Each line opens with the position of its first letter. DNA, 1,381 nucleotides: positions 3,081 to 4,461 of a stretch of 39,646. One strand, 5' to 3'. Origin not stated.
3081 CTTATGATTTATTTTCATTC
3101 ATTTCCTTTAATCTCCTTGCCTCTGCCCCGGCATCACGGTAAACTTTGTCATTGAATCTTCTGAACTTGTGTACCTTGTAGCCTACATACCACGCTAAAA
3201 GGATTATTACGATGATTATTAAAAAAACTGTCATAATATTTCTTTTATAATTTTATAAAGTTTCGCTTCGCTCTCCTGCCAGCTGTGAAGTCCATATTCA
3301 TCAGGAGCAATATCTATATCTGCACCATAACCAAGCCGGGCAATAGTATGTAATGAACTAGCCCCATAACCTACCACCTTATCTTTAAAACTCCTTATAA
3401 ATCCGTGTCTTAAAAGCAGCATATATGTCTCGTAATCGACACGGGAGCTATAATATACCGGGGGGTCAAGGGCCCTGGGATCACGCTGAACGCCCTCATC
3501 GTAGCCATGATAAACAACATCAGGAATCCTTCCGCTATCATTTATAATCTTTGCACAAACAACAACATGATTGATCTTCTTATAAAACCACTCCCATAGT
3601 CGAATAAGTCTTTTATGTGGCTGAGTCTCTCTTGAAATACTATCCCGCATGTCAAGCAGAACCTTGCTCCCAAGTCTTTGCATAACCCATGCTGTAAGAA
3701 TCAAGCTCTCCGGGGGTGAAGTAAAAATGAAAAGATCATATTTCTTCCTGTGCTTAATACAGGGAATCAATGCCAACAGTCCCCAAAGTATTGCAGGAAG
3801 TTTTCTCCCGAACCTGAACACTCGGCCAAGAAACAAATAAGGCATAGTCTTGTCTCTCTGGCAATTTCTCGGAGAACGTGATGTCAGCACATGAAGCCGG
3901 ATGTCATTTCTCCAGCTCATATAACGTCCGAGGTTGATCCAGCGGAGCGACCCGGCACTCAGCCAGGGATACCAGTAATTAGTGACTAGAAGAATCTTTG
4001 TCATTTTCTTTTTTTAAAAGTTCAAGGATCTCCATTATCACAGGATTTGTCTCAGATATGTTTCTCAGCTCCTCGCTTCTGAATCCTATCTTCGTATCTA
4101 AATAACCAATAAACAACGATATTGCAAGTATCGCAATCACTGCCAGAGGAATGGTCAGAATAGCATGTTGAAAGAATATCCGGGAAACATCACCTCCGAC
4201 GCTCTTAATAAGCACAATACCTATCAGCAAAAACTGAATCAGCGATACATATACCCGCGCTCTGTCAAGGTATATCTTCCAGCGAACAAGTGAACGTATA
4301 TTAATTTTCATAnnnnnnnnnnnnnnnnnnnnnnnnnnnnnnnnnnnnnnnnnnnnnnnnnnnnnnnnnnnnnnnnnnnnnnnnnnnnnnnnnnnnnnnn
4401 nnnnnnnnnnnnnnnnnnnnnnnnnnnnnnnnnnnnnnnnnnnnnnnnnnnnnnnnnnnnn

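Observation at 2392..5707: Six-gene, translationally coupled sugar/SAM-chemistry operon with two membrane proteins in the early region of an apparently non-integrating phage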

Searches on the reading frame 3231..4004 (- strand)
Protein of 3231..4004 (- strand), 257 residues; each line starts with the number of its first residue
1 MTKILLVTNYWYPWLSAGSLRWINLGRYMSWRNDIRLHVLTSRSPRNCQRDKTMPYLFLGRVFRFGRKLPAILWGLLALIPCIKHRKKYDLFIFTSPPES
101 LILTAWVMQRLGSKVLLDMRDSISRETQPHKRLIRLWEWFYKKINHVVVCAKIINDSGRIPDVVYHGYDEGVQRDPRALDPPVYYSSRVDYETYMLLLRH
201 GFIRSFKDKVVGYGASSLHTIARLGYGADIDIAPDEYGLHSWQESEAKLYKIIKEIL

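Call 3: search_protein_families(library=pfam, proteins=[window:3231-4004:-], max_evalue=0.1)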
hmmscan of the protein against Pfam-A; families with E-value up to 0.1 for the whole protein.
window:3231-4004:- (257 aa): 2 families
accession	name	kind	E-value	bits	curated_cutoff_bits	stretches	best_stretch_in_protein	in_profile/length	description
PF13579.12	Glyco_trans_4_4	-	4.9e-05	24.2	29.7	1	66-151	53-135/158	Glycosyl transferase 4-like domain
PF13439.12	Glyco_transf_4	-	0.0035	17.8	28.5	1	32-152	17-142/170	Glycosyltransferase Family 4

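Call 4: search_protein_families(library=phrogs, proteins=[window:3231-4004:-], max_evalue=0.01)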
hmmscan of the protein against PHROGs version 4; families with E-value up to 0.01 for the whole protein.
window:3231-4004:- (257 aa): 0 families

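Call 7: search_protein_families(library=ncbifam, proteins=[window:3231-4004:-], max_evalue=0.1)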
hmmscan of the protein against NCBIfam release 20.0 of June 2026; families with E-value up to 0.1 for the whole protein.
window:3231-4004:- (257 aa): 0 families

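Call 29: find_homologous_proteins(query=window:3231-4004:-, max_evalue=0.001)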
Query window:3231-4004:- (257 aa): 11 proteins with E <= 0.001 among 631 candidates.
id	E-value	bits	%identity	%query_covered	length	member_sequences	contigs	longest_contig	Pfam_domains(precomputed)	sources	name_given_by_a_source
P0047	5.8e-154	529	100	89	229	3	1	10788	-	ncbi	-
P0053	3.1e-80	288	54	99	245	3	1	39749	-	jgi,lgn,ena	-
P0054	5.2e-75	271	52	99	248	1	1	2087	-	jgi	jgi:hypothetical protein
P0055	8.4e-70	253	47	99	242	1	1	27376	-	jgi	jgi:hypothetical protein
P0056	1.3e-69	253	49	99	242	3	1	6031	-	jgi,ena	-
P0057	9.2e-69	250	47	98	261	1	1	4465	-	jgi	-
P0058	1.7e-64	236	53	81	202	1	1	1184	-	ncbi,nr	ncbi:MAG: hypothetical protein LUO93_05715, partial [Methanomicrobiales archaeon]|nr:hypothetical pr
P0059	2.7e-56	209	42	98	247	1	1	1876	-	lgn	-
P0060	7.5e-56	208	56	65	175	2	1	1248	-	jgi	jgi:hypothetical protein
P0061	1.7e-34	138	37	98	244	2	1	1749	-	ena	-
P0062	2.2e-30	124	36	87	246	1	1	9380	-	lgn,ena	-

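Call 48: predict_structure(alignment_id=A2)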
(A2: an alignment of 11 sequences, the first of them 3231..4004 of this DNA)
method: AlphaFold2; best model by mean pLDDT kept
length: 257 residues; sequences in the alignment: 11
mean_pLDDT: 86.0   pTM: 0.86
mean pLDDT of the five models: 86.0, 84.7, 67.4, 65.5, 65.1
residues with pLDDT >= 90: 121; 70-90: 109; 50-70: 27; < 50: 0
segments of 3 or more residues with pLDDT < 50: none
pLDDT, mean of each block of 10 residues (from residue 1): 94 86 86 91 90 83 94 94 97 92 97 94 78 90 90 64 79 89 87 91 79 68 79 63 90 95
secondary structure, 60 per line:
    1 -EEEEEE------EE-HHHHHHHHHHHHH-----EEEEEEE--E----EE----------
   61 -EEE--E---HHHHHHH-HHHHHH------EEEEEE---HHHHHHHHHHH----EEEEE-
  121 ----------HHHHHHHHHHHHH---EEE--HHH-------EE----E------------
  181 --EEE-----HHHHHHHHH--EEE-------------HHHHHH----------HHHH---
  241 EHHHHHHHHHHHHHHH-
elements in order: E2-7 H17-29 E35-41 E62-64 H71-77 H79-84 E91-96 H100-110 E115-119 H131-143 E147-149 E183-185 H191-199 E202-204 H218-223 H234-237 H242-256

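Call 51: fold_search(model_id=the predicted structure, library=pdb)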
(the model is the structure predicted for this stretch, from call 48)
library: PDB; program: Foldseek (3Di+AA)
matches with E <= 10: 1535; with E <= 0.001: 14
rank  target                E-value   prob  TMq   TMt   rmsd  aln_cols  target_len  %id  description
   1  1iir                  4.3e-05  1.00  0.44  0.32  12.6       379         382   12  Crystal Structure of UDP-glucosyltransferase GtfB (released 2001-07-18)
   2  5n80                  6.2e-05  1.00  0.45  0.35   9.6       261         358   14  glycosyltransferase LPS biosynthesis in complex with UDP (released 2018-03-14)
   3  3oka_A                1.8e-04  1.00  0.47  0.34  10.9       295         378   14  Crystal structure of Corynebacterium glutamicum PimB' in complex with GDP-Man (triclinic crystal form) (released 2010-09-15)
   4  6tvp_B                1.9e-04  1.00  0.49  0.34   5.7       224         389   14  Structure of Mycobacterium smegmatis alpha-maltose-1-phosphate synthase GlgM (released 2020-04-22)
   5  7qsg_A                2.2e-04  1.00  0.51  0.36  10.0       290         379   11  Methylmannose polysaccharide mannosyltransferase from M. hassiacum (released 2023-01-25)
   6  8k09_A                2.3e-04  1.00  0.46  0.34  11.5       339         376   12  Pq3-O-UGT2 with 20(S)-Ginsenoside F2 (released 2025-01-29)
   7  3mbo_A                3.7e-04  1.00  0.53  0.39  12.3       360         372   10  Crystal Structure of the Glycosyltransferase BaBshA bound with UDP and L-malate (released 2010-09-29)
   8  5d01_A                4.2e-04  1.00  0.49  0.37  12.2       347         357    8  Crystal structure of BshA from B. subtilis complexed with N-acetylglucosaminyl-malate (released 2016-09-07)
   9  1v4v_A                5.2e-04  1.00  0.46  0.35  14.1       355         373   11  Crystal Structure Of UDP-N-Acetylglucosamine 2-Epimerase From Thermus Thermophilus HB8 (released 2003-12-02)
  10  3c48_B                5.5e-04  1.00  0.48  0.33   4.6       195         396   12  Structure of the retaining glycosyltransferase MshA: The first step in mycothiol biosynthesis. Organism: Corynebacteri (released 2008-03-25)
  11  5d01_B                6.1e-04  1.00  0.52  0.39  11.6       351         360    9  Crystal structure of BshA from B. subtilis complexed with N-acetylglucosaminyl-malate (released 2016-09-07)
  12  5n7z                  7.6e-04  1.00  0.52  0.40  12.3       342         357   10  glycosyltransferase in LPS biosynthesis (released 2018-03-14)
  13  3c48_A                9.9e-04  1.00  0.48  0.33   8.2       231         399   13  Structure of the retaining glycosyltransferase MshA: The first step in mycothiol biosynthesis. Organism: Corynebacteri (released 2008-03-25)
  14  1v4v_B                9.9e-04  1.00  0.44  0.33   7.8       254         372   12  Crystal Structure Of UDP-N-Acetylglucosamine 2-Epimerase From Thermus Thermophilus HB8 (released 2003-12-02)
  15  8sxv_A                1.0e-03  1.00  0.39  0.29   4.6       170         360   11  X-ray crystal structure of UDP- 2,3-diacetamido-2,3-dideoxy-glucuronic acid-2-epimerase from Thermus thermophilus stra (released 2023-09-13)
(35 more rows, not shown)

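Call 68: search_dna_similar(query=window:3231-4004:-, collection=phages, mode=protein, max_evalue=0.01)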
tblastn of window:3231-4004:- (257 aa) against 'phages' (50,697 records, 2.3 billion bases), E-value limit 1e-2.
No match.

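Call 74: find_encoding_contigs(protein=P0062, flank=8000, max_places=1)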
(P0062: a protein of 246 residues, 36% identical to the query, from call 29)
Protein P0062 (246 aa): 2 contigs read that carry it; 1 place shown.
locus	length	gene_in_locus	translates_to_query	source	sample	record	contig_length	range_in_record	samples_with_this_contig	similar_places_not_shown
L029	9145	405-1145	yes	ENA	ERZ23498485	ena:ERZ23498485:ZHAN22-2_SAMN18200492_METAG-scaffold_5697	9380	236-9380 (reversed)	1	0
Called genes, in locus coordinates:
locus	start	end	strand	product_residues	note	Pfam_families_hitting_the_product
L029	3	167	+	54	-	?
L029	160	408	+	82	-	-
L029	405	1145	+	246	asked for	-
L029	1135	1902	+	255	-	-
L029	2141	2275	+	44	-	-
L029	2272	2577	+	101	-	-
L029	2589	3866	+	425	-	PF00145:DNA_methylase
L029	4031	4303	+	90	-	-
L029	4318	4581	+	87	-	-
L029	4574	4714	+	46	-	-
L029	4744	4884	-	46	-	-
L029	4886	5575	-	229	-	-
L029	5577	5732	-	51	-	-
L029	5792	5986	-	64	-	-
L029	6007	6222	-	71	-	-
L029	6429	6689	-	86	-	PF26096:DUF8033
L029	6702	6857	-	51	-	-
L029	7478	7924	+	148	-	-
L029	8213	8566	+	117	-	-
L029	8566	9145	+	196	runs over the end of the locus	PF13392:HNH_3 (weak)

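Call 77: search_protein_families(library=pfam, proteins=[L029:1135-1902:+], max_evalue=0.05)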
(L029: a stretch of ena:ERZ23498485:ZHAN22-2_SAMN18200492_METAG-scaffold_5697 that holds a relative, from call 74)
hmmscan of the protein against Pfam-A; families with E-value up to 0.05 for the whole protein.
L029:1135-1902:+ (255 aa): 1 family
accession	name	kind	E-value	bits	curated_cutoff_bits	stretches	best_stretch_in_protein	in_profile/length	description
PF00733.27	Asn_synthase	-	0.00018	21.7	21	1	19-91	19-87/354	Asparagine synthase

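Call 79: search_solved_structures(query=A2, max_evalue=10, show_alignments=2)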
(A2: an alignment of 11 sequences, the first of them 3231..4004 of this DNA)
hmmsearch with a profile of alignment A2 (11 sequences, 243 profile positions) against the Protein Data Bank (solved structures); distinct sequences matched with E-value up to 10: 0.

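Call 100: fold_search(model_id=the predicted structure, library=viral)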
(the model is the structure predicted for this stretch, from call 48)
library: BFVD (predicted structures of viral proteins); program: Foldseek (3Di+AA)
matches with E <= 10: 817; with E <= 0.001: 3
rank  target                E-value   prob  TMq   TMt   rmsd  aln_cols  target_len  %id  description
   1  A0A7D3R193            3.4e-05  1.00  0.52  0.17  10.4       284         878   14  Glycosyl transferase family 1 [Fadolivirus FV1/VV64]
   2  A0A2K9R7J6            1.9e-04  1.00  0.45  0.30  11.9       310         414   12  (no name in the UniProt tables at hand)
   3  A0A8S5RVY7            9.7e-04  0.99  0.36  0.25  11.4       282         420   13  DNA alpha-glucosyltransferase [Siphoviridae sp. ctHip2]
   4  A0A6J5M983            1.0e-03  1.00  0.48  0.36   9.8       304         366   13  Uncharacterized protein [uncultured Caudovirales phage]
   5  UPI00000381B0         1.1e-03  0.99  0.43  0.26  12.2       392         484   12  (no name look-up for this kind of identifier)
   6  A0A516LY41            2.2e-03  1.00  0.43  0.30   8.0       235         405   11  (no name in the UniProt tables at hand)
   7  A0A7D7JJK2            2.3e-03  1.00  0.49  0.35   9.8       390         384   11  (no name in the UniProt tables at hand)
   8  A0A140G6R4            2.6e-03  1.00  0.53  0.31  12.0       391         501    9  Glycosyltransferase [Arthrobacter phage Kitkat]
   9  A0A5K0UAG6            2.9e-03  0.99  0.46  0.18  13.5       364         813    9  Glycosyltransferase [Yasminevirus sp. GU-2018]
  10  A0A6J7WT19            3.0e-03  0.99  0.44  0.30  12.5       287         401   13  RfaG Glycosyltransferase [uncultured Caudovirales phage]
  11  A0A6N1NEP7            5.2e-03  0.98  0.41  0.31  11.6       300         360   11  Putative glycosyltransferase [Tupanvirus deep ocean]
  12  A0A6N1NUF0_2          5.8e-03  0.99  0.44  0.16   7.5       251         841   12  Glycosyltransferases group 1 [Tupanvirus soda lake]
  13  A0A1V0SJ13            7.6e-03  0.98  0.39  0.26   8.4       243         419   12  Glycosyltransferase [Klosneuvirus KNV1]
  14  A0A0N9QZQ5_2          9.4e-03  0.99  0.47  0.13  10.0       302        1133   13  Multiple glycosyltransferase domain containing protein [Chrysochromulina ericina virus CeV-01B]
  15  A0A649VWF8            9.4e-03  0.96  0.44  0.26  12.1       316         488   15  Glycosyltransferase [Arthrobacter phage BeatusComedenti]
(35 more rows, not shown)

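Call 107: find_related_loci(query=A2, collection=genome_contigs, flank=8000)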
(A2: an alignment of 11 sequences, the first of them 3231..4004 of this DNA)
Query A2 (257 aa) in genome_contigs; peptide patterns used: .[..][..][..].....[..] (x = any residue, [..] = any of these).
15 stretches matched a pattern; 1 encode a relative of the query (tblastn E <= 1e-3); 1 distinct loci.
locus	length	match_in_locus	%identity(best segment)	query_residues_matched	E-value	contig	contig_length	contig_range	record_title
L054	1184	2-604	53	49-255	2e-74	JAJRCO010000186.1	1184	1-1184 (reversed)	MAG: Methanomicrobiales archaeon isolate OWC_0066 OWC_0066_k121_2159571, whole genome shotgun sequence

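Call 108: find_related_loci(query=A2, collection=metagenome_contigs, flank=8000)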
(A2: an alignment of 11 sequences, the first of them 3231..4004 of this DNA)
Query A2 (257 aa) in metagenome_contigs; peptide patterns used: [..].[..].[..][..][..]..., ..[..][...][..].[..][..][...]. (x = any residue, [..] = any of these).
214 stretches matched a pattern; 20 encode a relative of the query (tblastn E <= 1e-3); 20 distinct loci.
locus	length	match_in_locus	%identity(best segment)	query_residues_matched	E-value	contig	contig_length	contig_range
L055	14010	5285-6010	54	3-257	7e-85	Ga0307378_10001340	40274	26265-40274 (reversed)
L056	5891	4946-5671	54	3-257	7e-85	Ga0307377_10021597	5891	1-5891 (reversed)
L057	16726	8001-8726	54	3-257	2e-84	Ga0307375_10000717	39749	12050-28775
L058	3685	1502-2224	49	3-256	9e-75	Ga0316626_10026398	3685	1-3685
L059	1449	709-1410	39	3-256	3e-52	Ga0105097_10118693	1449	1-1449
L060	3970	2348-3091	41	3-244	1e-49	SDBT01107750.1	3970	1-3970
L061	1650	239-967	38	3-256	6e-47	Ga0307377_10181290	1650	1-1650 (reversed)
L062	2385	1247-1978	38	3-254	2e-44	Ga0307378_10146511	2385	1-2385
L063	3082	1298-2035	37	3-256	9e-44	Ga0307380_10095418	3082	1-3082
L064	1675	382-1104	35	3-256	2e-44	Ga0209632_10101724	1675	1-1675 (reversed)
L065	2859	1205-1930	38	3-255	6e-43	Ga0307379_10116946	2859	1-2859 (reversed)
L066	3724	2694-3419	38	3-255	6e-43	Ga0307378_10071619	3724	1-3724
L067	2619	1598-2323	38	3-255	2e-42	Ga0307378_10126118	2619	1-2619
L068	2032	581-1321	36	3-256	9e-42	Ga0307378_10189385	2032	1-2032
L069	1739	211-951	36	3-256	5e-42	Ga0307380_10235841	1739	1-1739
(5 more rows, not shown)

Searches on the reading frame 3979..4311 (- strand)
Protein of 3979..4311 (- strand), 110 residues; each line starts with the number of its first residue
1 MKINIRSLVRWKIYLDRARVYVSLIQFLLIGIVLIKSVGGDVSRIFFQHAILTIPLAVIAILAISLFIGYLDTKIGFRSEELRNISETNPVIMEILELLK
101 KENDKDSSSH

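Call 3: search_protein_families(library=pfam, proteins=[window:3979-4311:-], max_evalue=0.1)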
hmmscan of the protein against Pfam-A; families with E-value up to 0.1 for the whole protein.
window:3979-4311:- (110 aa): 0 families

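Call 4: search_protein_families(library=phrogs, proteins=[window:3979-4311:-], max_evalue=0.01)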
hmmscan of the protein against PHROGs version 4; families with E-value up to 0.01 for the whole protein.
window:3979-4311:- (110 aa): 0 families

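Call 7: search_protein_families(library=ncbifam, proteins=[window:3979-4311:-], max_evalue=0.1)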
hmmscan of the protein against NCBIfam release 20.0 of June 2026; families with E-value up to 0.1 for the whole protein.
window:3979-4311:- (110 aa): 1 family
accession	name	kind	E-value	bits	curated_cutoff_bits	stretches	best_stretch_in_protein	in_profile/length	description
TIGR03766.2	TIGR03766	equivalog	0.043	12.7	500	1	21-84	49-113/496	TIGR03766 family XrtG-associated glycosyltransferase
